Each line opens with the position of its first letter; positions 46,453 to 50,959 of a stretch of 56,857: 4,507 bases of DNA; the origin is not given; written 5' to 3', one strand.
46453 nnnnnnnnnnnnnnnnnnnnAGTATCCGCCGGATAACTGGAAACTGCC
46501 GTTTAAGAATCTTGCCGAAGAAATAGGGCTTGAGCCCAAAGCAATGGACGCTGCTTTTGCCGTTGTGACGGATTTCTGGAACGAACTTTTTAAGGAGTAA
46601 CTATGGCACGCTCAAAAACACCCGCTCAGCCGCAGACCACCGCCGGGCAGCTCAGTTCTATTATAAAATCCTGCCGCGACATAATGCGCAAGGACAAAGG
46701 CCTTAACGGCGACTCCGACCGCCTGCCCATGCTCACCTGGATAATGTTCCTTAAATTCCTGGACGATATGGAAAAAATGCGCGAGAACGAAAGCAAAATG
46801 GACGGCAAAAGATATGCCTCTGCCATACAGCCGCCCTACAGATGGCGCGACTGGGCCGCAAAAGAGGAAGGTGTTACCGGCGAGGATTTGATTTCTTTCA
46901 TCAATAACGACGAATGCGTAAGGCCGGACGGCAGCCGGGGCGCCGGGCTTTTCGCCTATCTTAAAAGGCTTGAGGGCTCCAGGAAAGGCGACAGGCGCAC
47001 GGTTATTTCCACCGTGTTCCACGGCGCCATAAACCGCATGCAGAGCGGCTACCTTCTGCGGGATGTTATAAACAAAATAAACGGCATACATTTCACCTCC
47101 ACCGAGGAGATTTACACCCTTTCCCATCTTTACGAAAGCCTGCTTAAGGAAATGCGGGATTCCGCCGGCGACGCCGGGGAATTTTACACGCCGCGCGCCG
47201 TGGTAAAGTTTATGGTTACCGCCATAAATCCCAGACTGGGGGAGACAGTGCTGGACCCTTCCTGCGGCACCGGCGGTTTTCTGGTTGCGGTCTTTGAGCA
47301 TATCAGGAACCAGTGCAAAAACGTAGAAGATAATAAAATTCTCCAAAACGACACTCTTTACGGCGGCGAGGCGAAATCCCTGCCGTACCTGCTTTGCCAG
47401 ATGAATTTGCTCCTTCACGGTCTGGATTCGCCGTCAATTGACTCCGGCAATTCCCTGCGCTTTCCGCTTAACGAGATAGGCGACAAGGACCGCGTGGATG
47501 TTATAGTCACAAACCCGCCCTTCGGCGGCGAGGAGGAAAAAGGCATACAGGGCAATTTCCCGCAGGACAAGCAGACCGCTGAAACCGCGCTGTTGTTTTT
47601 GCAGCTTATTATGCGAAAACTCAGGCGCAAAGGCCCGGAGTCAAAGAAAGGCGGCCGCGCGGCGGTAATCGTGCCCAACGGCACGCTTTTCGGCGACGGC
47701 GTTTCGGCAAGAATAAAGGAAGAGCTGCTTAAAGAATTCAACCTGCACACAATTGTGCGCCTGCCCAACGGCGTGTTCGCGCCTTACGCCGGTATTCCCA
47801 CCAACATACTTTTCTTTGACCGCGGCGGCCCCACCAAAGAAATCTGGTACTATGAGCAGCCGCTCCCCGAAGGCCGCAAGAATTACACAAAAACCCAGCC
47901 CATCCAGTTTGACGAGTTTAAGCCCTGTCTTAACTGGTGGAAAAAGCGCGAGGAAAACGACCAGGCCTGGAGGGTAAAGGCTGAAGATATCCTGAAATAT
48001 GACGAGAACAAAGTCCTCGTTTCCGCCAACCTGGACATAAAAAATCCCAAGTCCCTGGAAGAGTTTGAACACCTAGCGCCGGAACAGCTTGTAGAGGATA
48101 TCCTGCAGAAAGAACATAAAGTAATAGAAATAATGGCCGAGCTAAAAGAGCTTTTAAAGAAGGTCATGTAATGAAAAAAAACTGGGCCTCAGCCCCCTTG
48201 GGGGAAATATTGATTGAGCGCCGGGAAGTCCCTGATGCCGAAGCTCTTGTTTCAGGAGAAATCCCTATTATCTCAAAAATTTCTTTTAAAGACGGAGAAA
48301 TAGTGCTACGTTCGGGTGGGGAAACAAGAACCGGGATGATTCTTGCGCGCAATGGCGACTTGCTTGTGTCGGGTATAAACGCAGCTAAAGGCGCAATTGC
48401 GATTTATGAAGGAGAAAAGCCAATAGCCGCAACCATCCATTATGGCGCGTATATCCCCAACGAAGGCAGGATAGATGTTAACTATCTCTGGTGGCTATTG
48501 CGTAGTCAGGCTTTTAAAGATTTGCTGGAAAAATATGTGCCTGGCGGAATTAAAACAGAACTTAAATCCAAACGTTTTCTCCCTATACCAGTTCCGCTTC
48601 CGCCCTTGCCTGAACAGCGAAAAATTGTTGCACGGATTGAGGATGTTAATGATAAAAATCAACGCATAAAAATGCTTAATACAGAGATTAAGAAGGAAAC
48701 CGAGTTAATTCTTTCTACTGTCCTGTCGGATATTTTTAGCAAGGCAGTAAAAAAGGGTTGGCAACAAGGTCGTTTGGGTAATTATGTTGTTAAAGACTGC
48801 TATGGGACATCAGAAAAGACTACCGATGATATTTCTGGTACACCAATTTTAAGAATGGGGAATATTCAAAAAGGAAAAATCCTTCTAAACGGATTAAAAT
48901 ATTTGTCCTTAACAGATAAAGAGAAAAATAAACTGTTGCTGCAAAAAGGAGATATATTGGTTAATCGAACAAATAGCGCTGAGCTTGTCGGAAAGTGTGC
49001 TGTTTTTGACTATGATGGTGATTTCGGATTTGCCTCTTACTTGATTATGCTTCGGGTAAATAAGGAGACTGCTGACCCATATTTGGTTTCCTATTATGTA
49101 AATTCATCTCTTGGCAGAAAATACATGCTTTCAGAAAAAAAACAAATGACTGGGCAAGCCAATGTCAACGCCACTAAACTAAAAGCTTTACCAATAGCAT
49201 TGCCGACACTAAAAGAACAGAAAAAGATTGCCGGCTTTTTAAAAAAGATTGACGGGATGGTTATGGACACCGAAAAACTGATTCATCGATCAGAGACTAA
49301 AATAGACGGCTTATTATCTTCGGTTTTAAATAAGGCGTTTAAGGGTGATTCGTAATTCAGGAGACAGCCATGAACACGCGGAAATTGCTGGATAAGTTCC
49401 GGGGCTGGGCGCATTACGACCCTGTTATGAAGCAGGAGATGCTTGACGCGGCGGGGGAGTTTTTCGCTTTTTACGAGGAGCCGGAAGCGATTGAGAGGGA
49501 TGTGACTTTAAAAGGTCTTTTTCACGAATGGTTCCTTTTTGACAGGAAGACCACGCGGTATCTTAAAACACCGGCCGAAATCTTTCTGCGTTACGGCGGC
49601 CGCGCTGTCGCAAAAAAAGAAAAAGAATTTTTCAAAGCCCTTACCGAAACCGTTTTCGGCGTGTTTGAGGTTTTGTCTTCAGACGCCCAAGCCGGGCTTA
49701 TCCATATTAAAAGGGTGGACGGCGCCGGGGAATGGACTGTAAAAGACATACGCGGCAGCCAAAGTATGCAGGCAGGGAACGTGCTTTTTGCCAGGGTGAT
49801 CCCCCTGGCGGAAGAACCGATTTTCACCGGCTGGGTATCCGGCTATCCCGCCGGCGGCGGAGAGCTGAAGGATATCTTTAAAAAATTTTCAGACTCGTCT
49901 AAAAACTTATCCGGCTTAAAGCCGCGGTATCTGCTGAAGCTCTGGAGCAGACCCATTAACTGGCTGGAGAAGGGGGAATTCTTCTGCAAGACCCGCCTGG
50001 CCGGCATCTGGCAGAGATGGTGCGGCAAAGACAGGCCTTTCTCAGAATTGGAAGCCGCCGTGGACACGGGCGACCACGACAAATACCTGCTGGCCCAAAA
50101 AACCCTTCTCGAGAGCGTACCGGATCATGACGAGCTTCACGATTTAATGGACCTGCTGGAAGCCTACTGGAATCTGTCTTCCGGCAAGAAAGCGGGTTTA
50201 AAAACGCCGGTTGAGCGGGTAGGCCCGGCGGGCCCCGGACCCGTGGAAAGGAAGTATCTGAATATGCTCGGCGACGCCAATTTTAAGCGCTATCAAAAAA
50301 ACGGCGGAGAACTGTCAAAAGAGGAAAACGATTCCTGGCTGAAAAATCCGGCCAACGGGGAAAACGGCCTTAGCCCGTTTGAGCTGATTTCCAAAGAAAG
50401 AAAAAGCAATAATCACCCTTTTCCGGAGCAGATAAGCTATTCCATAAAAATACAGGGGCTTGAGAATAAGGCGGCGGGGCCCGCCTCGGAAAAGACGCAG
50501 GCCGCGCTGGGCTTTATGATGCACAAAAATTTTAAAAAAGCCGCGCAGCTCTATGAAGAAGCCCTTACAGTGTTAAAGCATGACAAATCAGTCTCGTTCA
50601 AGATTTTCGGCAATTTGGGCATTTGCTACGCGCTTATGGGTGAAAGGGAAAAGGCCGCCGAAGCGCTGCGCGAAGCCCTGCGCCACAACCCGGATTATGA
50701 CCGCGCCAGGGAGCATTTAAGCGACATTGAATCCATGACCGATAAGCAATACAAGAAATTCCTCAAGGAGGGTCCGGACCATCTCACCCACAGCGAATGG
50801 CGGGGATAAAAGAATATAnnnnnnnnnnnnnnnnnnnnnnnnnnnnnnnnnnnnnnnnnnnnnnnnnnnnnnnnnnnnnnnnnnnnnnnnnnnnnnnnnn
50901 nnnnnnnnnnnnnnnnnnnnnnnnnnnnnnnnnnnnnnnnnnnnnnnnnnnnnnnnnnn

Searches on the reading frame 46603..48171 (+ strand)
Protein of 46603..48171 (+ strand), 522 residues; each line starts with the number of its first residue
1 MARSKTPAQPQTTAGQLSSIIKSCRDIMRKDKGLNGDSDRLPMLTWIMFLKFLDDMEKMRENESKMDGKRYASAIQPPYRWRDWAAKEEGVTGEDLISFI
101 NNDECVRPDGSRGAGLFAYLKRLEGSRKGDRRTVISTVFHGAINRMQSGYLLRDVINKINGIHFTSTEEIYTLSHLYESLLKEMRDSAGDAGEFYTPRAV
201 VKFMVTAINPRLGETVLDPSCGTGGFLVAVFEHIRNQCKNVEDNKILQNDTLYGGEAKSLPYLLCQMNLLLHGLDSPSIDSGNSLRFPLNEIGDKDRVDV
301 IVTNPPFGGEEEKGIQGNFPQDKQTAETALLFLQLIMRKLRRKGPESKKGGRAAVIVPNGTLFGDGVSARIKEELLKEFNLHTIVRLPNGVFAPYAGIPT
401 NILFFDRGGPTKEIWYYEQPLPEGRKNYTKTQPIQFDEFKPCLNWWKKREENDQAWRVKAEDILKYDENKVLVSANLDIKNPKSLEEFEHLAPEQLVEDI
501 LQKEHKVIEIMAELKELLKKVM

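Call 34: search_protein_families(library=pfam, proteins=[window:46603-48171:+], max_evalue=0.001)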
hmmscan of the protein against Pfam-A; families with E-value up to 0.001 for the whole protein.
window:46603-48171:+ (522 aa): 6 families
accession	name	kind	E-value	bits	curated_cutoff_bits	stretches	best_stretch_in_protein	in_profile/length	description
PF02384.22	N6_Mtase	-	8.8e-64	216.2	20.4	1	172-470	5-297/311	N-6 DNA Methylase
PF12161.14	HsdM_N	-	6.8e-08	33.7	24.5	1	18-158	2-134/135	HsdM N-terminal domain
PF07669.17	Eco57I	-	1.7e-07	31.9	25.3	1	291-392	67-171/171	Eco57I restriction-modification methylase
PF01170.24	UPF0020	-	3.2e-05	24.2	22.3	1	204-308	20-132/197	RMKL-like, methyltransferase domain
PF20473.4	MmeI_Mtase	-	0.00022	20.9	27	0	215-242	22-49/259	MmeI, DNA-methyltransferase domain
PF01555.25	N6_N4_Mtase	-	0.00033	21.1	26.7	0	298-501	1-175/221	DNA methylase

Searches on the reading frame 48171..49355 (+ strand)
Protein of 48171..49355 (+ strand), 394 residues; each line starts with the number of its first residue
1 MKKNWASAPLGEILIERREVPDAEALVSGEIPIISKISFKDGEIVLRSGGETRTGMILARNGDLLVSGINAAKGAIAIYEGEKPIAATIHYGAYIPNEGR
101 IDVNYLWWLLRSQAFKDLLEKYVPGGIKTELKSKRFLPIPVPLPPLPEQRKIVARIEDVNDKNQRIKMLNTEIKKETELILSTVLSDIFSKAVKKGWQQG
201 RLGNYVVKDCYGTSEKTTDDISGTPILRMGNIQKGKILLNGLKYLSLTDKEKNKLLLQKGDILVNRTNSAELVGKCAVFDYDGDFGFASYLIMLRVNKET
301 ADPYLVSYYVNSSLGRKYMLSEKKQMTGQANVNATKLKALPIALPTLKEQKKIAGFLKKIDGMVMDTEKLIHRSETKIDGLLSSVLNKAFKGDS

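Call 34: search_protein_families(library=pfam, proteins=[window:48171-49355:+], max_evalue=0.001)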
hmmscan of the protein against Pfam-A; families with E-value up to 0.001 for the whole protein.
window:48171-49355:+ (394 aa): 1 family
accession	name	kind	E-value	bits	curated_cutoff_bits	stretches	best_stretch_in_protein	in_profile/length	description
PF01420.25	Methylase_S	-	7.7e-27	95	22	2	196-368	3-159/168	Type I restriction modification DNA specificity domain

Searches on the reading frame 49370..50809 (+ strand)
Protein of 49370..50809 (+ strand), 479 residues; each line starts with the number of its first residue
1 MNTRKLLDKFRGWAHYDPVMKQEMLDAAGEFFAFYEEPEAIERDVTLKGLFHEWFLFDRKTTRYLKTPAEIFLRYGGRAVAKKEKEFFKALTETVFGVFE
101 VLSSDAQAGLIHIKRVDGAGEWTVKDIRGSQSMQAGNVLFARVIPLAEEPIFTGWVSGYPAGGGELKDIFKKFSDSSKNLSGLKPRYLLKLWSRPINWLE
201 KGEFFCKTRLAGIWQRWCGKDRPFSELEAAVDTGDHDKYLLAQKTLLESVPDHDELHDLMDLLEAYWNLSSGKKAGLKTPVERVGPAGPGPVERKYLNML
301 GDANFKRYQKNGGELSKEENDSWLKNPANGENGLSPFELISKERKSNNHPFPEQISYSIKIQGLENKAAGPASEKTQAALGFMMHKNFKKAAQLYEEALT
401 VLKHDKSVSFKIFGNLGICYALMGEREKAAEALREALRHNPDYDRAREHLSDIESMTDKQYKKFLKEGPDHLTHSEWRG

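Call 34: search_protein_families(library=pfam, proteins=[window:49370-50809:+], max_evalue=0.001)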
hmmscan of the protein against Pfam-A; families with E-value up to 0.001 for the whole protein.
window:49370-50809:+ (479 aa): 8 families
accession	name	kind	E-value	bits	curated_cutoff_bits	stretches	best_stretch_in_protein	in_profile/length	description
PF00515.34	TPR_1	-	9.5e-10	38.3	27.8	1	411-443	2-34/34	Tetratricopeptide repeat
PF07719.23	TPR_2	-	1.5e-08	34.6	27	1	413-443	4-34/34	Tetratricopeptide repeat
PF13428.12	TPR_14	-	2.5e-06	28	23.5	0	417-451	8-42/44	Tetratricopeptide repeat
PF14559.12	TPR_19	-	3e-05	24.7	25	1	383-446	2-61/68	Tetratricopeptide repeat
PF13424.12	TPR_12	-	0.00019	22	30.1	1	386-438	17-73/77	Tetratricopeptide repeat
PF13176.12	TPR_7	-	0.00026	21.3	27.9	0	414-441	3-32/36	Tetratricopeptide repeat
PF13432.12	TPR_16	-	0.00072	20.4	32.7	0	424-453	11-40/65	Tetratricopeptide repeat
PF17874.7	TPR_MalT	-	0.00099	18.9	45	0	382-441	11-71/336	MalT-like TPR region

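Call 36: search_protein_families(library=padloc, proteins=[window:49370-50809:+], max_evalue=0.001)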
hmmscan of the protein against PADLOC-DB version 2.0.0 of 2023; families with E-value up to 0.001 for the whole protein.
window:49370-50809:+ (479 aa): 0 families

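Call 64: search_protein_families(library=pfam, proteins=[window:49370-50806:+], max_evalue=0.01)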
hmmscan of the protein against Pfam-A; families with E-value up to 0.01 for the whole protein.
window:49370-50806:+ (479 aa): 11 families
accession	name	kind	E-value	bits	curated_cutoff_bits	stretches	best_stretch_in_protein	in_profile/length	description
PF00515.34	TPR_1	-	9.5e-10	38.3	27.8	1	411-443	2-34/34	Tetratricopeptide repeat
PF07719.23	TPR_2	-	1.5e-08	34.6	27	1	413-443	4-34/34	Tetratricopeptide repeat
PF13428.12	TPR_14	-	2.5e-06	28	23.5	1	417-451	8-42/44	Tetratricopeptide repeat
PF14559.12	TPR_19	-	3e-05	24.7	25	1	383-446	2-61/68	Tetratricopeptide repeat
PF13424.12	TPR_12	-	0.00019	22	30.1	1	386-438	17-73/77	Tetratricopeptide repeat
PF13176.12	TPR_7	-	0.00026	21.3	27.9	0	414-441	3-32/36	Tetratricopeptide repeat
PF13432.12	TPR_16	-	0.00072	20.4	32.7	0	424-453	11-40/65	Tetratricopeptide repeat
PF17874.7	TPR_MalT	-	0.00099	18.9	45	1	382-441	11-71/336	MalT-like TPR region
PF13181.12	TPR_8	-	0.0017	18.8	25.7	0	412-442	3-33/34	Tetratricopeptide repeat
PF13174.12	TPR_6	-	0.0047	17.9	26.3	0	416-442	6-32/33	Tetratricopeptide repeat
PF07483.16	W_rich_C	-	0.0077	16.7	26.2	0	67-133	17-85/105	Tryptophan-rich Synechocystis species C-terminal domain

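Call 89: search_protein_families(library=ncbifam, proteins=[window:49370-50806:+], max_evalue=0.001)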
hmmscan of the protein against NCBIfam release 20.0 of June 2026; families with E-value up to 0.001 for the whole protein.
window:49370-50806:+ (479 aa): 7 families
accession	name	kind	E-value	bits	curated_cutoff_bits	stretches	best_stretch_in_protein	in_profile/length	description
NF047507.1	TPR_BatC_Lepto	exception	3e-07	30.1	175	1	387-456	73-142/214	TPR repeat-containing protein BatC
NF047558.1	TPR_END_plus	domain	2.8e-06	27.2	32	1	415-444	4-33/56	TPR end-of-group domain-containing protein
TIGR02552.1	LcrH_SycD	equivalog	3.5e-06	26.8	104.8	1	379-456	59-132/136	SycD/LcrH family type III secretion system chaperone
TIGR02521.1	type_IV_pilW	equivalog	7.9e-06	25.6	154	1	385-462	112-186/234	type IV pilus biogenesis/stability protein PilW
NF002725.1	PRK02603.1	equivalog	2e-05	24.7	143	1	386-453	49-115/173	photosystem I assembly protein Ycf3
NF008936.0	PRK12292.1-3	equivalog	0.00089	18.2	492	0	345-469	92-219/406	ATP phosphoribosyltransferase regulatory subunit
NF040959.1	MamA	equivalog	0.00095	18.7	200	0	375-450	106-179/204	magnetosome protein MamA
